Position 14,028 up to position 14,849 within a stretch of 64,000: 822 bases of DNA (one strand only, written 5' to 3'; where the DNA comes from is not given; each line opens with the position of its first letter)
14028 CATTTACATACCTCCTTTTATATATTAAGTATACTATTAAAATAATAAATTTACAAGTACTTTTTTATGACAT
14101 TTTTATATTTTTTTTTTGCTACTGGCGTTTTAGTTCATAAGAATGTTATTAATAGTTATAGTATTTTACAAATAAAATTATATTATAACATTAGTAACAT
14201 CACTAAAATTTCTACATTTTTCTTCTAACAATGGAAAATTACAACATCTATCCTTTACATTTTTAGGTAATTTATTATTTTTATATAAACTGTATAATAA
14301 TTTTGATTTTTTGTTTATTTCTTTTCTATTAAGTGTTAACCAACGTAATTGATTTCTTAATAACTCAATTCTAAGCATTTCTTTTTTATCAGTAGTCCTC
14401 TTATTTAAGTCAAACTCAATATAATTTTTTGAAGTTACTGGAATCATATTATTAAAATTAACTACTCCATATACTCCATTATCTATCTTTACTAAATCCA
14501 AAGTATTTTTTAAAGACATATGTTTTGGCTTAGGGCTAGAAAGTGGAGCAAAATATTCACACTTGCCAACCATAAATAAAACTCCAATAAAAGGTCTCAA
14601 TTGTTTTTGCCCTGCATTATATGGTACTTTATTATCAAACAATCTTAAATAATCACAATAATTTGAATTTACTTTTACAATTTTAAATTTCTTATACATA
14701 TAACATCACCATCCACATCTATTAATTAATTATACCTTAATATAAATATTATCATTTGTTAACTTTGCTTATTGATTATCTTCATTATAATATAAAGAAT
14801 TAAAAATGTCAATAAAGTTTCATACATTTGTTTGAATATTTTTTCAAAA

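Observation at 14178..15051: ToxN/AbiQ-family toxin preceded by promoter, 37-nt tandem repeats and terminator: a candidate type III toxin-antitoxin locus with a new RNA antitoxin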

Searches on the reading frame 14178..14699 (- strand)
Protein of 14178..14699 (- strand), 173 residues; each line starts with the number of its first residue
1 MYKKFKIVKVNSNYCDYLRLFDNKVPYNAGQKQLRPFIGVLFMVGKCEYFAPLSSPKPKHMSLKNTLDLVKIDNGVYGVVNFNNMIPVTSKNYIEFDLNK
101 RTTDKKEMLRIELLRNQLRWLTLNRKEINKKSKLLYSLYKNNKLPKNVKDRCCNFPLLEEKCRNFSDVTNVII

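Call 3: search_protein_families(library=pfam, proteins=[window:14178-14699:-], max_evalue=1)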
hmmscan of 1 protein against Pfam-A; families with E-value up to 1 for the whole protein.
window:14178-14699:- (173 aa): 1 family
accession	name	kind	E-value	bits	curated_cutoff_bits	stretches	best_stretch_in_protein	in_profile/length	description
PF13958.12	ToxN_toxin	-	6.1e-45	153.7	25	1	6-165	2-159/159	Toxin ToxN, type III toxin-antitoxin system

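Call 7: find_homologous_proteins(query=window:14178-14699:-)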
Query window:14178-14699:- (173 aa): 2735 proteins with E <= 0.001 among 2768 candidates; the best 120 are listed.
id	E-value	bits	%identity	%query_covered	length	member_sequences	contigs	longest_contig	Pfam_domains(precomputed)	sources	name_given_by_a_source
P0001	9.9e-110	382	99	100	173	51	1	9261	PF13958.13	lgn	-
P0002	2.6e-109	381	99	100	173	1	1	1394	PF13958.13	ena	-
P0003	4.8e-109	380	99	100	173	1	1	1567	PF13958.13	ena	-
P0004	6.7e-109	379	99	100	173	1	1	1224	PF13958.13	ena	-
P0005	9.7e-109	379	99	100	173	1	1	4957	PF13958.13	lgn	-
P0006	1.7e-84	300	80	96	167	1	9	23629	PF13958.13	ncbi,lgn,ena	-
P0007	2.0e-84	300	79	96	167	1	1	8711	PF13958.13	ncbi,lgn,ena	-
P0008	2.3e-84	299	80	97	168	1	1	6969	PF13958.13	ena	-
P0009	4.3e-84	299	79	96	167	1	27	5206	PF13958.13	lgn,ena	-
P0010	4.4e-84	298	79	96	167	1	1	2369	PF13958.13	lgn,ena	-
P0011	4.6e-84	298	79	96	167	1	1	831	PF13958.13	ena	-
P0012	9.9e-84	297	79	96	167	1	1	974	PF13958.13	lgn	-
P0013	1.3e-83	297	79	97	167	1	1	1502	PF13958.13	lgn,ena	-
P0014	1.4e-83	297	81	96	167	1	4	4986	PF13958.13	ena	-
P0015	1.5e-83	297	79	96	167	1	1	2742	PF13958.13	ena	-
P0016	1.6e-83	297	78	96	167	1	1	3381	PF13958.13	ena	-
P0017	1.8e-83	297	79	96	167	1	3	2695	PF13958.13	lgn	-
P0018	2.0e-83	296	79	97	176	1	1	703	PF13958.13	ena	-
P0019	2.5e-83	296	78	96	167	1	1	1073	PF13958.13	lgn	-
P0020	3.2e-83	296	78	97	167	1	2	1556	PF13958.13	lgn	-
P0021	3.6e-83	296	80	96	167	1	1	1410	PF13958.13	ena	-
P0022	3.8e-83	295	79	97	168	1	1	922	PF13958.13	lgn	-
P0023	4.5e-83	295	79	98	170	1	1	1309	PF13958.13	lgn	-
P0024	5.1e-83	295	78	96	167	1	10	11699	PF13958.13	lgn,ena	-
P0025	8.2e-83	294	77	97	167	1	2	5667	PF13958.13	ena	-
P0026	8.7e-83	294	78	97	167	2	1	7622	PF13958.13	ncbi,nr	ncbi:MAG: type III toxin-antitoxin system ToxN/AbiQ family toxin [Bacilli bacterium]|nr:type III tox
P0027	1.1e-82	294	78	96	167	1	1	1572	PF13958.13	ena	-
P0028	1.2e-82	294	78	96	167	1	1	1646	PF13958.13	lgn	-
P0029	1.3e-82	294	78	96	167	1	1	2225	PF13958.13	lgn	-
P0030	1.3e-82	294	77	97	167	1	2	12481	PF13958.13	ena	-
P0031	1.3e-82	294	78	96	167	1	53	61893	PF13958.13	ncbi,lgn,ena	-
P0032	1.4e-82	294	79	91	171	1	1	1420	PF13958.13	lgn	-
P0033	1.8e-82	293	77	97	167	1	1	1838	PF13958.13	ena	-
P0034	1.9e-82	293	78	96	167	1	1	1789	PF13958.13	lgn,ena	-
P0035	2.1e-82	293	78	96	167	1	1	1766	PF13958.13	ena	-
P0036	3.0e-82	293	77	96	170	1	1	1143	PF13958.13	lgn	-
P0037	3.1e-82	292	78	96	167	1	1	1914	PF13958.13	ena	-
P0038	3.3e-82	292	77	97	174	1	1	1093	PF13958.13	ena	-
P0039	3.8e-82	292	77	96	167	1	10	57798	PF13958.13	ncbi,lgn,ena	-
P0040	5.3e-82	292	78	96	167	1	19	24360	PF13958.13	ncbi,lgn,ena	-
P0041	5.4e-82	292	78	96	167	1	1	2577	PF13958.13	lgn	-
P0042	6.2e-82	291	78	96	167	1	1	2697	PF13958.13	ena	-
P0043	6.8e-82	291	78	96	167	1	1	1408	PF13958.13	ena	-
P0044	7.5e-82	291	77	96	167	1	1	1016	PF13958.13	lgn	-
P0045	7.9e-82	291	78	96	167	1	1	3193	PF13958.13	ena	-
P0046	9.1e-82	291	77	96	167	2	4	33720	PF13958.13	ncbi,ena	-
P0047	1.0e-81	291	77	96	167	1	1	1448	PF13958.13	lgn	-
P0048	1.0e-81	291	77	96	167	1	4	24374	PF13958.13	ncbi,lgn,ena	-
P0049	1.1e-81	291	77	96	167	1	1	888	PF13958.13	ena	-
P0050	1.1e-81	291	77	97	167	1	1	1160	PF13958.13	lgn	-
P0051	1.2e-81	291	79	94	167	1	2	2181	PF13958.13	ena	-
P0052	1.5e-81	290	78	96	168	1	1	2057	PF13958.13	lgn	-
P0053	1.5e-81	290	78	96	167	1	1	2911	PF13958.13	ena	-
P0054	1.6e-81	290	77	96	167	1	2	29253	PF13958.13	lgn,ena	-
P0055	1.6e-81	290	77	96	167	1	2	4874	PF13958.13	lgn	-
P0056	1.7e-81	290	77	96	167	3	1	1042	PF13958.13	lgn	-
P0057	1.7e-81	290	77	96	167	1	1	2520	PF13958.13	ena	-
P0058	1.8e-81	290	77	96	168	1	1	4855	PF13958.13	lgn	-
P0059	1.9e-81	290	75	99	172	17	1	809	PF13958.13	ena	-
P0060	2.0e-81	290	79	94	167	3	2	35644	PF13958.13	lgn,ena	-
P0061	2.1e-81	290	77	97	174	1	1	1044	PF13958.13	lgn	-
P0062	3.1e-81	289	77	96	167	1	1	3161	PF13958.13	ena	-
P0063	3.3e-81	289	77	96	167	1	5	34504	PF13958.13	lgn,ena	-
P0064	3.3e-81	289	77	96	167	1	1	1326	PF13958.13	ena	-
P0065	3.6e-81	289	78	96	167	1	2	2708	PF13958.13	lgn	-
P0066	4.0e-81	289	77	96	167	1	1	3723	PF13958.13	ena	-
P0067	4.3e-81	289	77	96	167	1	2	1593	PF13958.13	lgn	-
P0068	4.6e-81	289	77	96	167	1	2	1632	PF13958.13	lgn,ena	-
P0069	4.6e-81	289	77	96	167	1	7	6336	PF13958.13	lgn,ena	-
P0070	4.6e-81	289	76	97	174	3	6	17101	PF13958.13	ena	-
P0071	5.5e-81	288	76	96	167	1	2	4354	PF13958.13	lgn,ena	-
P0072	6.4e-81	288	76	99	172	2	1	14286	PF13958.13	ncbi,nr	ncbi:MAG: type III toxin-antitoxin system ToxN/AbiQ family toxin [Bacilli bacterium]|nr:type III tox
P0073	9.7e-81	288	77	96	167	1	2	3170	PF13958.13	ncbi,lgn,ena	-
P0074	1.3e-80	287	77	96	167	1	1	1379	PF13958.13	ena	-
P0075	1.5e-80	287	80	96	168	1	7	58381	PF13958.13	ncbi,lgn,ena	-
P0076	1.6e-80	287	78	95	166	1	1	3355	PF13958.13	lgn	-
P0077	1.9e-80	287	77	96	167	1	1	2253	PF13958.13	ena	-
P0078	2.2e-80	286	77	96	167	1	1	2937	PF13958.13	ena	-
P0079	2.8e-80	286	77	96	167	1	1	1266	PF13958.13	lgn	-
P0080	3.0e-80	286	76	97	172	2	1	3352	PF13958.13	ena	-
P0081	3.3e-80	286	75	98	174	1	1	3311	PF13958.13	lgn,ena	-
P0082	5.9e-80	285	77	97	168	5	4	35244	PF13958.13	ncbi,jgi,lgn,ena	ncbi:MAG: type III toxin-antitoxin system ToxN/AbiQ family toxin [Bacilli bacterium]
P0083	6.1e-80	285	78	97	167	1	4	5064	PF13958.13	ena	-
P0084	6.9e-80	285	77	97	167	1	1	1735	PF13958.13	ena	-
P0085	8.2e-80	285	77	96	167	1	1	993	PF13958.13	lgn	-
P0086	1.0e-79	284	79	93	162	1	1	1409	PF13958.13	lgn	-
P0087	1.1e-79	284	77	97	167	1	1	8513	PF13958.13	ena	-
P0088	1.2e-79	284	77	96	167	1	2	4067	PF13958.13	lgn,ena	-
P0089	1.3e-79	284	78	97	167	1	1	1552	PF13958.13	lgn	-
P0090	1.6e-79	284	75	96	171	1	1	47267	PF13958.13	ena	-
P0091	3.6e-79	283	78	94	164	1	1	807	PF13958.13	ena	-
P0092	3.7e-79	282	78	94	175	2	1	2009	PF13958.13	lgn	-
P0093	6.7e-79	282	77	96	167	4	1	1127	PF13958.13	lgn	-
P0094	6.9e-79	282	74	99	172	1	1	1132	PF13958.13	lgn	-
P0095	7.3e-79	281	78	96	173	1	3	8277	PF13958.13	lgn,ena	-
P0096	9.2e-79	281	78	92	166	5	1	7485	PF13958.13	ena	-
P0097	1.1e-78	281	77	97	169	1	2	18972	PF13958.13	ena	-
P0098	1.1e-78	281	77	97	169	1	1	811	PF13958.13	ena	-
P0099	1.2e-78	281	77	97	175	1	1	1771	PF13958.13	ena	-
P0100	1.4e-78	281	71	99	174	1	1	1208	PF13958.13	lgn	-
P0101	1.5e-78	280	76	96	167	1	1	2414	PF13958.13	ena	-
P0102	1.9e-78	280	78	94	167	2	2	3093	PF13958.13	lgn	-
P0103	1.9e-78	280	77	94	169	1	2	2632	PF13958.13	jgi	-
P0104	2.1e-78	280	75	96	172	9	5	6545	PF13958.13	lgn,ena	-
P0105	2.2e-78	280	76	96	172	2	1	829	PF13958.13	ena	-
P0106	3.1e-78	279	75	96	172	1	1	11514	PF13958.13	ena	-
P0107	4.2e-78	279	75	96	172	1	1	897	PF13958.13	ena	-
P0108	5.0e-78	279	77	96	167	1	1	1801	PF13958.13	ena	-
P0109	5.2e-78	279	75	91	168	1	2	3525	PF13958.13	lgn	-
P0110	5.6e-78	279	77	96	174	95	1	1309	PF13958.13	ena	-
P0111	6.3e-78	278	76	97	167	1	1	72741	PF13958.13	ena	-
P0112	6.8e-78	278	74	96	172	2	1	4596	PF13958.13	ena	-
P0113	8.1e-78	278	74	97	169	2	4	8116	PF13958.13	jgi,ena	-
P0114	9.9e-78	278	75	96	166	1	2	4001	PF13958.13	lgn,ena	-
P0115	1.0e-77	278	77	96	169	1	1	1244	PF13958.13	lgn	-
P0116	1.5e-77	277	75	96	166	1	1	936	PF13958.13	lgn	-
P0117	1.5e-77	277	76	97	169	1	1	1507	PF13958.13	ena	-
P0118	2.2e-77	277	76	96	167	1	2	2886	PF13958.13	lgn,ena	-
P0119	2.3e-77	277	76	96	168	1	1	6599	PF13958.13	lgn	-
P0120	2.7e-77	276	74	95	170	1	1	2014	PF13958.13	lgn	-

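Call 8: search_solved_structures(query=window:14178-14699:-, max_evalue=0.01, show_alignments=2)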
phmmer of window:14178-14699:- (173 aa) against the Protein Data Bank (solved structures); distinct sequences matched with E-value up to 0.01: 4.
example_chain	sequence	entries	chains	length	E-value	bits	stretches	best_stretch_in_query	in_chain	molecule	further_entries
4ato_A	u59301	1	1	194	2.9e-22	82.6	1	9-167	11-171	TOXN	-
2xd0_A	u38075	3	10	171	1e-15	61.3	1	6-166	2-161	TOXN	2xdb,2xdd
7d8o_A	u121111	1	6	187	2.4e-15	60.1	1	6-166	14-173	Type III toxin-antitoxin system ToxN/AbiQ family toxin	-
4glk_A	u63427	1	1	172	5.5e-06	29.6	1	8-166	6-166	AbiQ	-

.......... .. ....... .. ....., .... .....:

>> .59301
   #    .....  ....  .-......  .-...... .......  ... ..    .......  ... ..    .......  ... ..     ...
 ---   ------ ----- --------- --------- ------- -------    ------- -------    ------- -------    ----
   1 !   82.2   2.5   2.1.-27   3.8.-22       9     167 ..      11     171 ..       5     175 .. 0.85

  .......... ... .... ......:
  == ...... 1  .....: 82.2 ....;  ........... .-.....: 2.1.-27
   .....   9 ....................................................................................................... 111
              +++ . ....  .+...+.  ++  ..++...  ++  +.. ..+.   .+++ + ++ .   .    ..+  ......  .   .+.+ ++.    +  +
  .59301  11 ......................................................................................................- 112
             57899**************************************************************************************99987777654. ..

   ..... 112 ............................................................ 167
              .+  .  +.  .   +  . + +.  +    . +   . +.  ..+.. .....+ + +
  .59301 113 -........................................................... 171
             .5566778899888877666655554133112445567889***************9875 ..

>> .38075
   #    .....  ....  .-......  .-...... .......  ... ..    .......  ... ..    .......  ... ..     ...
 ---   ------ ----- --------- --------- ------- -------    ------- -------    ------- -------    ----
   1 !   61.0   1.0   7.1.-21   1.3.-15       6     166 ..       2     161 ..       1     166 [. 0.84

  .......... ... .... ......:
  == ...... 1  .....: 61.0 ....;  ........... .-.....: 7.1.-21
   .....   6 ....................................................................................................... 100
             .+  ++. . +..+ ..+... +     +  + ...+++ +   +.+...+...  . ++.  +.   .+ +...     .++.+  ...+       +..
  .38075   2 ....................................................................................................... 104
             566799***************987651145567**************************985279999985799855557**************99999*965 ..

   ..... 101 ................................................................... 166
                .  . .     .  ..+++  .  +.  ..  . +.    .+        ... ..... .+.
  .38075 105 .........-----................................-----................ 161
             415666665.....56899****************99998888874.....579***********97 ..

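Call 10: find_related_loci(query=window:14178-14699:-, collection=genome_contigs, flank=3000)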
Query window:14178-14699:- (173 aa) in genome_contigs; peptide patterns used: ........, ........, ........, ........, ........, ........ (x = any residue, [..] = any of these).
238 stretches matched a pattern; 24 encode a relative of the query (tblastn E <= 1e-3); 24 distinct loci.
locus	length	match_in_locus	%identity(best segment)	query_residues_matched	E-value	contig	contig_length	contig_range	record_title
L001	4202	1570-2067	78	1-166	8e-87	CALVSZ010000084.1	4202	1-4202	MAG: uncultured Bacilli bacterium isolate BRZ_NS__bin83 genome assembly, contig: BRZ_NS__NODE_21150_length_4202_cov_4.59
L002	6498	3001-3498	77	1-166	3e-86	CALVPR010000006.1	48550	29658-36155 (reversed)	MAG: uncultured Bacilli bacterium isolate BRZ_EF__bin109 genome assembly, contig: BRZ_EF__NODE_1085_length_48550_cov_10.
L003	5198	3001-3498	77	1-166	1e-85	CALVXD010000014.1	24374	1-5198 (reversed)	MAG: uncultured Bacilli bacterium isolate BRZ_FH__bin48 genome assembly, contig: BRZ_FH__NODE_2078_length_24374_cov_13.2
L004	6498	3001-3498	78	1-166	4e-86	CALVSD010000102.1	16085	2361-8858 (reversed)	MAG: uncultured Bacilli bacterium isolate BRZ_EV__bin65 genome assembly, contig: BRZ_EV__NODE_4240_length_16085_cov_11.5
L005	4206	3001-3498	77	1-166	6e-86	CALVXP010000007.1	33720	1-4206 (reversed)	MAG: uncultured Bacilli bacterium isolate BRZ_GA__bin18 genome assembly, contig: BRZ_GA__NODE_1932_length_33720_cov_8.52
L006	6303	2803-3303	77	1-167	4e-85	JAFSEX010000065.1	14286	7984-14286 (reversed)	MAG: Bacilli bacterium isolate RGIG3080 Goat_Rectum-5__c634051, whole genome shotgun sequence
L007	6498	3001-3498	80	1-166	2e-85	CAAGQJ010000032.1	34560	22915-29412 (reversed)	MAG TPA_asm: Bacilli bacterium, isolate HGM10836, WGS project CAAGQJ010000000 data, contig: SRS820617_35_k75_142102, who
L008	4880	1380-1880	77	1-167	1e-84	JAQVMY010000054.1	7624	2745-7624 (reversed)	MAG: Bacilli bacterium isolate STF1_144 NODE_33951_length_7624_cov_6.509937_Sandtown_F1, whole genome shotgun sequence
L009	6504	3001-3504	71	1-168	3e-79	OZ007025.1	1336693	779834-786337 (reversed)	MAG: uncultured Bacilli bacterium isolate metabat2_pooled_hifiasm.89 MAG genome assembly, chromosome: 1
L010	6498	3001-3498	77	1-166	2e-78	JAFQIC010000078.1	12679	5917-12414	MAG: Bacilli bacterium isolate RGIG1840 Goat_Cecum-5__c582290, whole genome shotgun sequence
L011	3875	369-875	69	1-169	9e-76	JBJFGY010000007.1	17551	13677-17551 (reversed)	MAG: Bacilli bacterium isolate PUUB50_bin.015 NODE_1282_length_17551_cov_14.858025, whole genome shotgun sequence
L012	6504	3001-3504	71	1-168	2e-75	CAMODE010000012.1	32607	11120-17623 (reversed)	MAG: uncultured Bacillales bacterium isolate SRR873609_bin.88_metaWRAP_v1.3_MAG genome assembly, contig: ERZ1756109_5254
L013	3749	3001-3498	73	1-166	1e-71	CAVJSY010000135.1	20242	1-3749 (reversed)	Oribacterium sp. isolate G02624-L1_cleanbin_000032 genome assembly, contig: Spades_G02624-L1_contig_946, whole genome sh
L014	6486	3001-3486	73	1-162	6e-80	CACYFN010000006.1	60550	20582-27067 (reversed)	MAG: uncultured Erysipelotrichaceae bacterium isolate RUG11890 genome assembly, contig: RUG11890_asm_6, whole genome sho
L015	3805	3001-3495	65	1-165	5e-68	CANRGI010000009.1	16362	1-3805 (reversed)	MAG: uncultured Bacilli bacterium isolate Lapin-022__bin57 genome assembly, contig: Lapin-022__NODE_3460_length_16362_co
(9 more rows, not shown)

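Call 25: search_protein_families(library=padloc, proteins=[window:14178-14699:-], max_evalue=0.001)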
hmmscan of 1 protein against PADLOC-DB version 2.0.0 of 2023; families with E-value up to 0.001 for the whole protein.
window:14178-14699:- (173 aa): 1 family
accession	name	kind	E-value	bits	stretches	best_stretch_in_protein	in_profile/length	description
PDLC02352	AbiQ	-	5.9e-35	118.9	1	6-166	2-158/160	AbiQ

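Call 26: search_protein_families(library=ncbifam, proteins=[window:14178-14699:-], max_evalue=0.001)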
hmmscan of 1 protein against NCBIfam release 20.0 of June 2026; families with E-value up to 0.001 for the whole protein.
window:14178-14699:- (173 aa): 0 families

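Call 32: search_dna_similar(query=window:14178-14699:-, collection=plasmids, mode=protein, max_rows=25)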
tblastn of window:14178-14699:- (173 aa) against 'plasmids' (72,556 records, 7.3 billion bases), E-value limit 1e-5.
Records with a match: 141; places in all: 143; records where one place covers at least 80% of the query: 135.
Best place of each record, by identity: <60% 141.
By first word of the organism name: Escherichia 49; Bacillus 39; Salmonella 12; Enterobacter 9; Clostridium 4; Lactococcus 4; Klebsiella 4; Haemophilus 3; Pseudomonas 3; Fusobacterium 2; and 11 more.
By predicted mobility (MOB-suite, as given by PLSDB): mobilizable 84; conjugative 46; non-mobilizable 11.
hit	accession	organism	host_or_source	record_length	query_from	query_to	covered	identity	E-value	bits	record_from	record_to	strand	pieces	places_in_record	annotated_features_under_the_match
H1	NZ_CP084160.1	Fusobacterium polymorphum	Homo sapiens,Oral cavity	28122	1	162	94%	42.8%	2e-26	111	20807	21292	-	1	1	type III toxin-antitoxin system ToxN/AbiQ family toxin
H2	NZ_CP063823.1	Clostridium botulinum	Ham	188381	6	168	94%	40.6%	4e-24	104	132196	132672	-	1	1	type III toxin-antitoxin system ToxN/AbiQ family toxin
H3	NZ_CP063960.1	Clostridium botulinum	Bovine,feces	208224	6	168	94%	40.0%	3e-24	105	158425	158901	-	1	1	type III toxin-antitoxin system ToxN/AbiQ family toxin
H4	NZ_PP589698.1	Lactococcus sp.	Bacterial culture,Dairy environment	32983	6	165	92%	40.6%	1e-25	109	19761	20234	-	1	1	type III toxin-antitoxin system ToxN/AbiQ family toxin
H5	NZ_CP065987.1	Lactococcus lactis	-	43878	6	165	92%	40.6%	1e-25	109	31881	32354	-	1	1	type III toxin-antitoxin system ToxN/AbiQ family toxin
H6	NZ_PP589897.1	Lactococcus sp.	Bacterial culture,Dairy environment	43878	6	165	92%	40.6%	1e-25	109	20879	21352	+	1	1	type III toxin-antitoxin system ToxN/AbiQ family toxin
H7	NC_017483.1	Lactococcus lactis subsp. lactis CV56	Homo sapiens,vagina of healthy women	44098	6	165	92%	40.6%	1e-25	109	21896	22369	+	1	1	type III toxin-antitoxin system ToxN/AbiQ family toxin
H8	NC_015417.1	Clostridium botulinum BKT015925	-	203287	6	168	94%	39.4%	3e-24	105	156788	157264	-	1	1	type III toxin-antitoxin system ToxN/AbiQ family toxin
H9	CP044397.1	Klebsiella pneumoniae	Homo sapiens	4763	3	170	97%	35.0%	3e-12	71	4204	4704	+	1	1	type III toxin-antitoxin system ToxN/AbiQ family toxin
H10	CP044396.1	Klebsiella pneumoniae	Homo sapiens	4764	3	170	97%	35.0%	3e-12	71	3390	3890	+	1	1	type III toxin-antitoxin system ToxN/AbiQ family toxin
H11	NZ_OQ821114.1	Klebsiella pneumoniae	-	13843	3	170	97%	35.0%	3e-12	71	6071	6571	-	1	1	type III toxin-antitoxin system ToxN/AbiQ family toxin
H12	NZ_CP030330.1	Escherichia coli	-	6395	3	170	97%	35.0%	4e-12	70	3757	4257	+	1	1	type III toxin-antitoxin system ToxN/AbiQ family toxin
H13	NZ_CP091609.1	Salmonella enterica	Homo sapiens,feces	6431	3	170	97%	35.0%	4e-12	70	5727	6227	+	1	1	type III toxin-antitoxin system ToxN/AbiQ family toxin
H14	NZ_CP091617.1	Salmonella enterica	Homo sapiens,feces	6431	3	170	97%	35.0%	4e-12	70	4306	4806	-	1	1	type III toxin-antitoxin system ToxN/AbiQ family toxin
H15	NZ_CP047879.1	Escherichia coli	feces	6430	3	170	97%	35.0%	4e-12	70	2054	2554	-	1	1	type III toxin-antitoxin system ToxN/AbiQ family toxin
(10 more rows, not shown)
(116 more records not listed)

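Call 33: search_dna_similar(query=window:14178-14699:-, collection=phages, mode=protein, max_rows=15)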
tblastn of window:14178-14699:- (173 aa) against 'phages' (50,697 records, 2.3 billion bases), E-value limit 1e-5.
Records with a match: 3; places in all: 3; records where one place covers at least 80% of the query: 3.
Best place of each record, by identity: <60% 3.
By first word of the organism name: Clostridium 1; Clostridioides 1; Fusobacterium 1.
By host as written in the record: Clostridium botulinum D str. 1873 1; - 1; Fusobacterium necrophorum subsp. necrophorum strain FN37 1.
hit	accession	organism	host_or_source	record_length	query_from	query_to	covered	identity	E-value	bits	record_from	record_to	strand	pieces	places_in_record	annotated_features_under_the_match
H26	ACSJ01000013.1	Clostridium phage D-1873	Clostridium botulinum D str. 1873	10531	6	168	94%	40.6%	1e-24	104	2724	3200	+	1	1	conserved hypothetical protein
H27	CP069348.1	Clostridioides phage pCD1602_4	water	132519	5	173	98%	36.7%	5e-29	117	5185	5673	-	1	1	record has no annotation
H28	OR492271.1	Fusobacterium phage phiFN37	Fusobacterium necrophorum subsp. ...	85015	5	163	92%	30.8%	1e-10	64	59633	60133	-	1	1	type III toxin-antitoxin system ToxN/AbiQ family toxin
